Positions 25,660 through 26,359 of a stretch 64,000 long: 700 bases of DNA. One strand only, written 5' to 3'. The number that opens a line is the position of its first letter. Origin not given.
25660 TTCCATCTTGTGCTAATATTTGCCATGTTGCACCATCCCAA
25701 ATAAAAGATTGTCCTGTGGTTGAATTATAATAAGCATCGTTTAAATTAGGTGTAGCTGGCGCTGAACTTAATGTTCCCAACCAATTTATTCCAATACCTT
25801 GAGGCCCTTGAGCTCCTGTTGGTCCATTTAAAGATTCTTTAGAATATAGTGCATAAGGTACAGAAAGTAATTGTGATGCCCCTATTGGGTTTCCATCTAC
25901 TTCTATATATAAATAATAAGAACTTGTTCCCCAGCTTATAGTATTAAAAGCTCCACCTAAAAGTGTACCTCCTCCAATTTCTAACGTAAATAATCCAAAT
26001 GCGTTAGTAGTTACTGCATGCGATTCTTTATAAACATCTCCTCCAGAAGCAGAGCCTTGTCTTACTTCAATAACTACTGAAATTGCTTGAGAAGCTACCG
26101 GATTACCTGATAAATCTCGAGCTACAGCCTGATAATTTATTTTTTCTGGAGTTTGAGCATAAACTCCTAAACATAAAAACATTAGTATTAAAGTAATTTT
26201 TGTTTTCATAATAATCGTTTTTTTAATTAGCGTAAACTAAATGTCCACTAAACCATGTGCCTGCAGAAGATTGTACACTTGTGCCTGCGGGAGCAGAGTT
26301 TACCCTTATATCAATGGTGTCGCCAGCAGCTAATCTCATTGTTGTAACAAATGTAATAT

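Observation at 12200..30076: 17.6-kb tightly packed locus: three tail-fibre-like giant surface proteins, a type-B T9SS cargo/PorP-SprF/OmpA module and a cyclic-nucleotide sensor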

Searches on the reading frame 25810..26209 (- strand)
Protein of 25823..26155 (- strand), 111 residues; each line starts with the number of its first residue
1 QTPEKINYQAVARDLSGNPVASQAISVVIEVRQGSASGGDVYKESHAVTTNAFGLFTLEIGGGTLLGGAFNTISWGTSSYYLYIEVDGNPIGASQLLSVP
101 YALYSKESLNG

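Call 17: find_homologous_proteins(query=window:25823-26155:-, max_evalue=0.001)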
Query seq(111 aa) (111 aa): 29 proteins with E <= 0.001 among 36 candidates.
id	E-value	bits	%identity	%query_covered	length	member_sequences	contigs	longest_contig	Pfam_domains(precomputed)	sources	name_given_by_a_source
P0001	5.6e-41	157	68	100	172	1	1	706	PF23657.2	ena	-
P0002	3.0e-37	145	62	97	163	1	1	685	-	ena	-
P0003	7.3e-37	144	63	100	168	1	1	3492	PF23657.2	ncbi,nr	ncbi:MAG: hypothetical protein OQJ88_08845, partial [Flavobacteriales bacterium]|nr:hypothetical pro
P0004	2.3e-34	136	64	98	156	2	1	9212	-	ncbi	ncbi:MAG: hypothetical protein COW67_04620, partial [Flavobacteriales bacterium CG18_big_fil_WC_8_21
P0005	1.2e-32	130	60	97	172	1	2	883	-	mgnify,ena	mgnify:CR=1 FL=1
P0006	3.0e-25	107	53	98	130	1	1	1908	-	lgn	-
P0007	4.9e-25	106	51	97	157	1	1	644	-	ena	-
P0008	6.8e-25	105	50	97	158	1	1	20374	-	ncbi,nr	ncbi:MAG TPA: collagen-like protein, partial [Bacteroidia bacterium]|nr:collagen-like protein [Bacte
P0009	2.7e-24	104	50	98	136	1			-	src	-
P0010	1.7e-22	98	49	94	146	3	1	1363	-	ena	-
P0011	2.0e-22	97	49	98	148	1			-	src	-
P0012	8.6e-22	95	45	97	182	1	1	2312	-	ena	-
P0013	1.0e-21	95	49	95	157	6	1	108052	-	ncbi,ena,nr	ncbi:MAG: hypothetical protein K9I82_02500 [Chitinophagaceae bacterium]|nr:hypothetical protein [Chi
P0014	1.6e-21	95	48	100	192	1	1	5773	-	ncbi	-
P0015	4.1e-21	93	46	99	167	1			-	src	-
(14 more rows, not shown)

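Call 19: find_related_loci(query=A1, collection=genome_contigs, flank=10000)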
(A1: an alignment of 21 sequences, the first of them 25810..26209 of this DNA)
Query A1 (133 aa) in genome_contigs; peptide patterns used: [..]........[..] (x = any residue, [..] = any of these).
599 stretches matched a pattern (row limit reached: there are more); 593 encode a relative of the query (tblastn E <= 1e-3); the best 80 are kept; 80 distinct loci.
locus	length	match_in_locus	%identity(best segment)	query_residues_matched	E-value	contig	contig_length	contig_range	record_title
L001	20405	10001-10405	48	1-133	1e-38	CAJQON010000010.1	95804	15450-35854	MAG: uncultured Flavobacteriales bacterium isolate 10_20180522_Bin_METABAT_44_1 genome assembly, contig: c_000005696960,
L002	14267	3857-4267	47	1-129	4e-36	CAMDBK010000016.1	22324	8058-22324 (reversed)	MAG: Chitinophaga pinensis isolate MaH-04nov19-256 genome assembly, contig: MaH-04nov19-C5801, whole genome shotgun sequ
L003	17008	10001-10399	49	2-133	4e-36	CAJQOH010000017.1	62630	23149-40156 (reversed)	MAG: uncultured Flavobacteriales bacterium isolate 10_20180522_Bin_141_sub_1 genome assembly, contig: c_000004464486, wh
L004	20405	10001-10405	49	2-132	9e-36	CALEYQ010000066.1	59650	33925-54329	MAG TPA_asm: uncultured Bacteroidetes bacterium isolate SRR7515930_bin.19_CONCOCT_v1.1_MAG genome assembly, contig: ERZ8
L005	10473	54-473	47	1-132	8e-36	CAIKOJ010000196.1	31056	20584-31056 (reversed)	MAG: uncultured Bacteroidetes bacterium isolate LJ_bin-2831 genome assembly, contig: bin-2831:196/225, whole genome shot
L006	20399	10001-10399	50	1-126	3e-35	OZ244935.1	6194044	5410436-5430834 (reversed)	MAG: Saprospiraceae bacterium isolate 4d9a4a3e-d3a1-4ae7-932c-1580e2315ff4 genome assembly, chromosome: 1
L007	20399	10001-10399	47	1-132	2e-35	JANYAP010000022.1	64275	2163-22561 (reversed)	MAG: Bacteroidales bacterium isolate GL140_5_metabat_332_sub GL140_5_k141_2805781, whole genome shotgun sequence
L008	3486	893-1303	47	1-131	3e-35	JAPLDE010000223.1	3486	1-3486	MAG: Bacteroidetes bacterium isolate LacPavin_0419_WC90_MAG_44_8 LacPavin_0419_WC90_scaffold_308557, whole genome shotgu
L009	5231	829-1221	48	1-124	5e-35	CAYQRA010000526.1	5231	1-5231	MAG TPA_asm: uncultured Saprospiraceae bacterium isolate SRP065251_co2_7 genome assembly, contig: NODE_16915_length_5231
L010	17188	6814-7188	47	8-126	1e-34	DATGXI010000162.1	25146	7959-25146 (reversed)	MAG TPA_asm: Flavobacteriales bacterium isolate SMAG_U10605 k141_448923, whole genome shotgun sequence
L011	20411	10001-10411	44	2-132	2e-34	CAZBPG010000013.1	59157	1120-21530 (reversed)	MAG TPA_asm: uncultured Chitinophaga sp. isolate binchicken_co16_317 genome assembly, contig: NODE_873_length_59157_cov_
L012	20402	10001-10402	46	1-126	6e-34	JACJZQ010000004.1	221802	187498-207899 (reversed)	MAG: Flavobacteriales bacterium isolate HK-STAS-BACT-68 HK-STAS-BACT-68_4, whole genome shotgun sequence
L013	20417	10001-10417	48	1-132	6e-34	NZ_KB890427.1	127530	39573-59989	Neolewinella persica DSM 23188 B036DRAFT_scaffold_21.22, whole genome shotgun sequence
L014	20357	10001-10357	52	17-129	3e-34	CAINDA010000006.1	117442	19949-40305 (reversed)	MAG: uncultured Bacteroidetes bacterium isolate Kiruna_bin-09443 genome assembly, contig: bin-09443:06/72, whole genome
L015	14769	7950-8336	44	1-123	6e-34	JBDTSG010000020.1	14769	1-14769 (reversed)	MAG: Flavobacteriales bacterium isolate cluster3_bin.265 NODE_16074_length_14769_cov_8.453446, whole genome shotgun sequ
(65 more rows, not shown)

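Call 29: find_related_loci(query=A1, collection=viral_contigs, flank=10000)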
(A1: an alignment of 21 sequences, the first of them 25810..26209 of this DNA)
Query A1 (133 aa) in viral_contigs; peptide patterns used: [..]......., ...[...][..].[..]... (x = any residue, [..] = any of these).
25 stretches matched a pattern; 5 encode a relative of the query (tblastn E <= 1e-3); 5 distinct loci.
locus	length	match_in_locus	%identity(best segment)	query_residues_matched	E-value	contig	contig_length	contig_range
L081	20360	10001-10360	40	7-126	1e-28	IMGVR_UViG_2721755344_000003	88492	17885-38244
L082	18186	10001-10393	37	2-126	2e-26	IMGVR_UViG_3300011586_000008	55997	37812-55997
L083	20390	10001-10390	41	1-126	2e-25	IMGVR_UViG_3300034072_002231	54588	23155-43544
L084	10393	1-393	39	1-124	5e-25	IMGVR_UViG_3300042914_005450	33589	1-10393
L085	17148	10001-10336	32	24-129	2e-9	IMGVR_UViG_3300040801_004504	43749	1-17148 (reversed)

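Call 30: search_dna_similar(query=window:25823-26155:-, collection=phages, mode=protein, max_evalue=0.001)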
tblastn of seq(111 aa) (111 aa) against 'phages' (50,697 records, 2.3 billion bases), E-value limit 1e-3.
No match.

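Call 36: find_homologous_proteins(query=A3, max_evalue=0.001)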
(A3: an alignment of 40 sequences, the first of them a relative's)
Query A3 (40 sequences) (167 aa, profile of the alignment): 2889 proteins with E <= 0.001 among 5218 candidates; the best 120 are listed.
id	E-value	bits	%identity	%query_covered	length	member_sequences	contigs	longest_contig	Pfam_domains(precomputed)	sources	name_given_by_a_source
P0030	1.5e-50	189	29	84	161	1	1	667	PF18962.8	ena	-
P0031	1.8e-50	188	29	99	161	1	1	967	PF18962.8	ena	-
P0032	3.1e-50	188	33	75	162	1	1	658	PF18962.8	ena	-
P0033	3.7e-50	187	36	68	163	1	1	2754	PF18962.8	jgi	jgi:hypothetical protein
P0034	4.0e-50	187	29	75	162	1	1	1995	PF18962.8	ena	-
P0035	4.1e-50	187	31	75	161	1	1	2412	PF18962.8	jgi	-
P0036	4.9e-50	187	29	75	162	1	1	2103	PF18962.8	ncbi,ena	-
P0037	5.8e-50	187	27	63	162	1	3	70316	PF18962.8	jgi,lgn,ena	-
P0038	6.0e-50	187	30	59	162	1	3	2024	PF18962.8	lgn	-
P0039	7.7e-50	186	32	75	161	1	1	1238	PF18962.8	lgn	-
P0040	9.2e-50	186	30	72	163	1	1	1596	PF18962.8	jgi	jgi:hypothetical protein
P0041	9.5e-50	186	29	72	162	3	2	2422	PF18962.8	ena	-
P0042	9.7e-50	186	30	59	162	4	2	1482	PF18962.8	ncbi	-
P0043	9.9e-50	186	32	63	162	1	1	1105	PF18962.8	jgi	jgi:hypothetical protein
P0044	1.0e-49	186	32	63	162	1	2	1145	PF18962.8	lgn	-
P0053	1.9e-49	185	33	75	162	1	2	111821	PF18962.8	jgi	jgi:hypothetical protein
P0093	3.6e-48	181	31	74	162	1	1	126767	PF18962.8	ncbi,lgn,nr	ncbi:MAG: T9SS type A sorting domain-containing protein [Bacteroidales bacterium]|nr:T9SS type A sor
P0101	4.1e-48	181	30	53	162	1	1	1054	PF18962.8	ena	-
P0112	6.7e-48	180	30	64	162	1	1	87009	PF18962.8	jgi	jgi:hypothetical protein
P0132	1.4e-47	179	30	97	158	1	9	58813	PF18962.8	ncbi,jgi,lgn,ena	-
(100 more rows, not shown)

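Call 37: find_encoding_contigs(protein=P0053, flank=6000, max_places=2)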
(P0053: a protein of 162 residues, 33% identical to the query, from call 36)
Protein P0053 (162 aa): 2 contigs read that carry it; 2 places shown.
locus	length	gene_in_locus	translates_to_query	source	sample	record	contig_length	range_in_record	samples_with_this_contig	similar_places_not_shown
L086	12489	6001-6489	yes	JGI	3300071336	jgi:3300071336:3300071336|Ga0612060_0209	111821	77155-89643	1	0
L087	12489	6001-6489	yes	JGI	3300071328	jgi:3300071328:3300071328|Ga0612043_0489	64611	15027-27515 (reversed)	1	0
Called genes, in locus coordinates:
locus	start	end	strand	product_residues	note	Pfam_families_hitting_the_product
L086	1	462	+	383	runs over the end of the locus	PF04191:PEMT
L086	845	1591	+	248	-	PF00106:adh_short, PF08659:KR, PF01370:Epimerase (weak), PF13561:adh_short_C2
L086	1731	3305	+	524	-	PF07228:SpoIIE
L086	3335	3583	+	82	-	PF12797:Fer4_2 (faint), PF13183:Fer4_8 (faint), PF13237:Fer4_10 (faint), PF00037:Fer4 (faint), PF12838:Fer4_7, PF13187:Fer4_9 (weak), PF13484:Fer4_16 (faint), PF12837:Fer4_6 (weak)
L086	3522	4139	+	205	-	PF01209:Ubie_methyltran, PF13489:Methyltransf_23, PF01135:PCMT, PF01728:FtsJ, PF13847:Methyltransf_31, PF08241:Methyltransf_11, PF08242:Methyltransf_12, PF13649:Methyltransf_25, +2 more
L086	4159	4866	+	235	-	PF02517:Rce1-like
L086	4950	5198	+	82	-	-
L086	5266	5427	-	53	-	-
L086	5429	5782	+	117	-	-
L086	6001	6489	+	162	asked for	PF18962:Por_Secre_tail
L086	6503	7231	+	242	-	-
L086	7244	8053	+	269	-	PF09603:Fib_succ_major (faint), PF26707:DUF8237 (faint)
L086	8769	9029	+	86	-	-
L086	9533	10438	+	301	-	-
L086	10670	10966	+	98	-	PF12833:HTH_18 (weak)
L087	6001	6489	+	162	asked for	PF18962:Por_Secre_tail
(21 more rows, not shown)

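Call 38: find_encoding_contigs(protein=P0093, flank=6000, max_places=2)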
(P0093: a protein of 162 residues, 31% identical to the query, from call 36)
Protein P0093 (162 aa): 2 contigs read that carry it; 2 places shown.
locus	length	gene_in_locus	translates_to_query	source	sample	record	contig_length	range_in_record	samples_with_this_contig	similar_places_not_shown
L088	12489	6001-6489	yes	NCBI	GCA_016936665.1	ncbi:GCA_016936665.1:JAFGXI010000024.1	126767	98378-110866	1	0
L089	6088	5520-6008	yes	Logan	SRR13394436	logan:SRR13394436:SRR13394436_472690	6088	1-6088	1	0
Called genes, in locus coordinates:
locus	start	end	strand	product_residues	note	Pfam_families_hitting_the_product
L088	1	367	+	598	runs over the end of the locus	PF13181:TPR_8 (faint), PF14938:SNAP (faint), PF00515:TPR_1 (faint), PF07719:TPR_2 (faint), PF13424:TPR_12 (weak), PF13424:TPR_12, PF12833:HTH_18, PF00165:HTH_AraC (weak), +3 more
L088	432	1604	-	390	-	PF00406:ADK, PF02224:Cytidylate_kin (faint), PF13207:AAA_17, PF13238:AAA_18 (faint), PF13671:AAA_33 (faint), PF00406:ADK, PF13207:AAA_17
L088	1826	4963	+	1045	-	PF07494:Reg_prop (faint), PF07495:Y_Y_Y (weak), PF07536:HWE_HK, PF07568:HisKA_2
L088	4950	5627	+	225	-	PF00072:Response_reg, PF04397:LytTR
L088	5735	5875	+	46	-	-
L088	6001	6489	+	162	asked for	PF18962:Por_Secre_tail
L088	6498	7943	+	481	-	PF07603:Lcl_C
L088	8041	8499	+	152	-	-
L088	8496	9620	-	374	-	PF13177:DNA_pol3_delta2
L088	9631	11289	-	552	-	PF01663:Phosphodiest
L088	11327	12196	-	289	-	PF01063:Aminotran_4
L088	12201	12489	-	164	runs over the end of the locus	PF00702:Hydrolase, PF08645:PNK3P, PF13419:HAD_2, PF13242:Hydrolase_like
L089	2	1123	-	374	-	?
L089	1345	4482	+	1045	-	PF07494:Reg_prop (faint), PF07495:Y_Y_Y (weak), PF07536:HWE_HK, PF07568:HisKA_2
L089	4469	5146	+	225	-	PF00072:Response_reg, PF04397:LytTR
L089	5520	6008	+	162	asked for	PF18962:Por_Secre_tail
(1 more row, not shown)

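Call 39: find_encoding_contigs(protein=P0112, flank=6000, max_places=2)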
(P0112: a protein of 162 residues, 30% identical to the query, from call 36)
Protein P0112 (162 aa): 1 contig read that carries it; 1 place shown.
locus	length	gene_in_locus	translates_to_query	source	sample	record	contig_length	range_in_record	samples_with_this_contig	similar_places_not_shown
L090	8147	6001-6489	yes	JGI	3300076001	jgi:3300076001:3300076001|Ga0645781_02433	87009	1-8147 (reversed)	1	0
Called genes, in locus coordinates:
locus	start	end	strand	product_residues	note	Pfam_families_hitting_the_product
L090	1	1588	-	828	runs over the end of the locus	PF17764:PriA_3primeBD, PF04851:ResIII, PF00270:DEAD, PF18319:Zn_ribbon_PriA, PF00271:Helicase_C, PF18074:PriA_C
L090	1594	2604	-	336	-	PF00365:PFK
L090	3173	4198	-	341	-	PF02926:THUMP, PF01170:UPF0020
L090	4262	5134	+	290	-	PF04383:KilA-N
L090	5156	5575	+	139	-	-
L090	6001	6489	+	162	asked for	PF18962:Por_Secre_tail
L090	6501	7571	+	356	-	PF07603:Lcl_C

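Call 40: find_encoding_contigs(protein=P0132, flank=6000, max_places=2)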
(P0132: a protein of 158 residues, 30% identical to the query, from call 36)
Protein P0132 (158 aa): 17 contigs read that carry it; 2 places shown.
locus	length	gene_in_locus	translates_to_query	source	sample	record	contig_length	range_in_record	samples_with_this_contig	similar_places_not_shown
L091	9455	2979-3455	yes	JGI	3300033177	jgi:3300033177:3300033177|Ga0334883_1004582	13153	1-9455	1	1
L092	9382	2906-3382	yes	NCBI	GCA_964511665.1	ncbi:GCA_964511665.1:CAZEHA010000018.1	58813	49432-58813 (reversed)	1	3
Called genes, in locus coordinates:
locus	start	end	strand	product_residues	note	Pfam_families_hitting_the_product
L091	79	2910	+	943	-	PF03221:HTH_Tnp_Tc5 (faint), PF05658:YadA_head (faint)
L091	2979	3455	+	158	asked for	PF18962:Por_Secre_tail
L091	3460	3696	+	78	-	-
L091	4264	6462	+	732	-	PF13620:CarboxypepD_reg, PF13715:CarbopepD_reg_2, PF07715:Plug (weak), PF00593:TonB_dep_Rec_b-barrel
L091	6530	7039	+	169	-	PF00403:HMA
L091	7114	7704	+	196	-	-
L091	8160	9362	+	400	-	PF28492:Beta_helix_4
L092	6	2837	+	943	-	PF03221:HTH_Tnp_Tc5 (faint), PF05658:YadA_head (faint)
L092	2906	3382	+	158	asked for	PF18962:Por_Secre_tail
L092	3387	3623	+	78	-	-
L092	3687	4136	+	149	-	-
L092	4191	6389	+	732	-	PF13620:CarboxypepD_reg, PF13715:CarbopepD_reg_2, PF07715:Plug (weak), PF00593:TonB_dep_Rec_b-barrel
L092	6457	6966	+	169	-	PF00403:HMA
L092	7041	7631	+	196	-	-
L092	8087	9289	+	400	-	PF28492:Beta_helix_4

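Call 45: search_protein_families(library=ncbifam, alignment_id=A1, max_evalue=0.01)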
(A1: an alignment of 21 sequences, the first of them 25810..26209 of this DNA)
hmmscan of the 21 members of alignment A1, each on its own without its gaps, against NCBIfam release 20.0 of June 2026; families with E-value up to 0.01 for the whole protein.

A. member 1, window:25810-26209:- (133 aa): 1 family
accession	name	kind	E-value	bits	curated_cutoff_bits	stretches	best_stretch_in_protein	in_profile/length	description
NF053851.1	Bdello_MAT_N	subfamily_domain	1.2e-08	35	60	1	9-84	3-78/162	mosaic adhesive trimer family chimeric fiber protein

B. families by the number of members that match (of 21 scanned): 3 families
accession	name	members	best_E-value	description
NF053851.1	Bdello_MAT_N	21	5.7e-15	mosaic adhesive trimer family chimeric fiber protein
NF038329.2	gly_rich_SclB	1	0.0043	LPXTG-anchored collagen-like adhesin Scl2/SclB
NF038330.1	adhesin_SclA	1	0.0079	LPXTG-anchored collagen-like adhesin Scl1/SclA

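Call 54: predict_structure(alignment_id=A1)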
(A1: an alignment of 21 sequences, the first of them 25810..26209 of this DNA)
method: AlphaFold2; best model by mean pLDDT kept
length: 133 residues; sequences in the alignment: 21
mean_pLDDT: 84.7   pTM: 0.72
mean pLDDT of the five models: 84.7, 83.2, 82.3, 82.0, 80.8
residues with pLDDT >= 90: 77; 70-90: 32; 50-70: 11; < 50: 13
segments of 3 or more residues with pLDDT < 50: 122-128, 130-133
pLDDT, mean of each block of 10 residues (from residue 1): 84 74 88 93 97 95 97 93 94 89 93 69 48 42
secondary structure, 60 per line:
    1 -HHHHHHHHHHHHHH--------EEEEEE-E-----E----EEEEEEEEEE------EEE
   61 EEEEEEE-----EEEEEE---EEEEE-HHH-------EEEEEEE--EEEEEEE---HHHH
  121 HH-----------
elements in order: H2-15 E24-29 E42-51 E58-67 E73-78 E82-86 E98-104 E107-113 H117-122

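Call 62: fold_search(model_id=the predicted structure, library=pdb)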
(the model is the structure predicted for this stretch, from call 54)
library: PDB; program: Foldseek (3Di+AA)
matches with E <= 10: 1237; with E <= 0.001: 0
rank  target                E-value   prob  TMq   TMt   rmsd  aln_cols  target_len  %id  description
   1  3fn9_C                3.7e-03  0.99  0.33  0.09   9.4       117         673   14  Crystal structure of putative beta-galactosidase from bacteroides fragilis (released 2009-01-13)
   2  8fk7_A                3.9e-03  1.00  0.43  0.42  18.3       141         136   12  Structure of the Pyrobaculum calidifontis flagellar-like archaeal type IV pilus (released 2023-06-28)
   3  3fn9_D                5.4e-03  0.98  0.33  0.09   9.4       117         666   14  Crystal structure of putative beta-galactosidase from bacteroides fragilis (released 2009-01-13)
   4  3pcd_M                6.8e-03  0.94  0.29  0.19  14.7       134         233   19  PROTOCATECHUATE 3,4-DIOXYGENASE Y447H MUTANT (released 1998-05-27)
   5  7kjk_A3               8.0e-03  0.99  0.33  0.34   6.4        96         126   12  The Neck region of Phage XM1 (6-fold symmetry) (released 2021-11-03)
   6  8fha_A                8.4e-03  0.99  0.36  0.34  13.3       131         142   14  Intramolecular ester bond-containing repeat domain 1 from Suipraoptans intestinalis adhesin (released 2024-06-19)
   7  1j48_A                1.0e-02  0.99  0.39  0.46   5.7       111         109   14  Crystal Structure of Apo-C1027 (released 2003-06-03)
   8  8dhl_A                1.1e-02  1.00  0.44  0.09   4.9       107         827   18  Tannerella forsythia beta-glucuronidase (L2) (released 2023-05-17)
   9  3t63_M                1.1e-02  0.95  0.28  0.18   8.4       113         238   20  Axial Ligand Swapping In Double Mutant Maintains Intradiol-cleavage Chemistry in Protocatechuate 3,4-Dioxygenase (released 2012-08-01)
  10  8f9l_A                1.1e-02  1.00  0.40  0.38   7.6       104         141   16  Intramolecular ester bond-containing repeat domain from Gemella massiliensis adhesin (released 2024-06-19)
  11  9np8                  1.1e-02  0.99  0.36  0.08  10.3       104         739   18  Crystal structure of the inactive conformation of a glycoside hydrolase (CapGH2b) from the GH2 family in the space group (released 2025-11-12)
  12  9npe_E                1.2e-02  0.98  0.36  0.08  10.5       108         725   17  Crystal structure of the inactive conformation of a glycoside hydrolase (CapGH2b) from the GH2 family in the space gro (released 2025-11-12)
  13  9npb                  1.2e-02  0.99  0.35  0.08  10.3       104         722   18  Crystal structure of the inactive conformation of a glycoside hydrolase (CapGH2b) from the GH2 family in the space group (released 2025-11-12)
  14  9npf_B                1.2e-02  0.98  0.36  0.08  10.4       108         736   18  Crystal structure of the inactive conformation of a glycoside hydrolase (CapGH2b) from the GH2 family in the space gro (released 2025-11-12)
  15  8f9l_B                1.4e-02  1.00  0.42  0.40   7.4       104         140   16  Intramolecular ester bond-containing repeat domain from Gemella massiliensis adhesin (released 2024-06-19)
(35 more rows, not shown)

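Call 86: search_protein_families(library=phrogs, alignment_id=A7, max_evalue=0.00001)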
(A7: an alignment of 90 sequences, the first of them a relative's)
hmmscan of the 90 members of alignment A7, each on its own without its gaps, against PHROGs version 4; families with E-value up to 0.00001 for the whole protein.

A. member 1, L081:16179-18023:+ (615 aa): 4 families
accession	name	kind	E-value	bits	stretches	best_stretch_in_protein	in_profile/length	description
phrog_19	-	DNA, RNA and nucleotide metabolism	5.9e-39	135.4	1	15-339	152-472/621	DnaB-like replicative helicase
phrog_239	-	DNA, RNA and nucleotide metabolism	1.2e-10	42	1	188-361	335-504/801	DNA primase/helicase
phrog_20000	-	unknown function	1.8e-09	38.7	1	13-100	19-105/132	-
phrog_243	-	DNA, RNA and nucleotide metabolism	8e-09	35.8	1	204-366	29-183/273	DnaB-like replicative helicase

B. families by the number of members that match (of 90 scanned): 78 families (the first 25 are shown)
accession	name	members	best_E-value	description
phrog_2713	-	3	1.4e-150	-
phrog_6380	-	3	1.7e-62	DNA methyltransferase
phrog_5696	-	3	7.2e-36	-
phrog_19846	-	2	1.3e-95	-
phrog_15074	-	2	2.5e-91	-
phrog_22546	-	2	1e-80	-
phrog_2668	-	2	6.2e-40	-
phrog_19264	-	2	9.1e-40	-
phrog_28477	-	2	1.1e-33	-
phrog_17422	-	2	3.2e-21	-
phrog_26019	-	2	3.4e-11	-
phrog_22277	-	1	4.9e-126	-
phrog_13899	-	1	8.1e-91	-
phrog_27760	-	1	8.3e-74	-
phrog_25418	-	1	9.3e-70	-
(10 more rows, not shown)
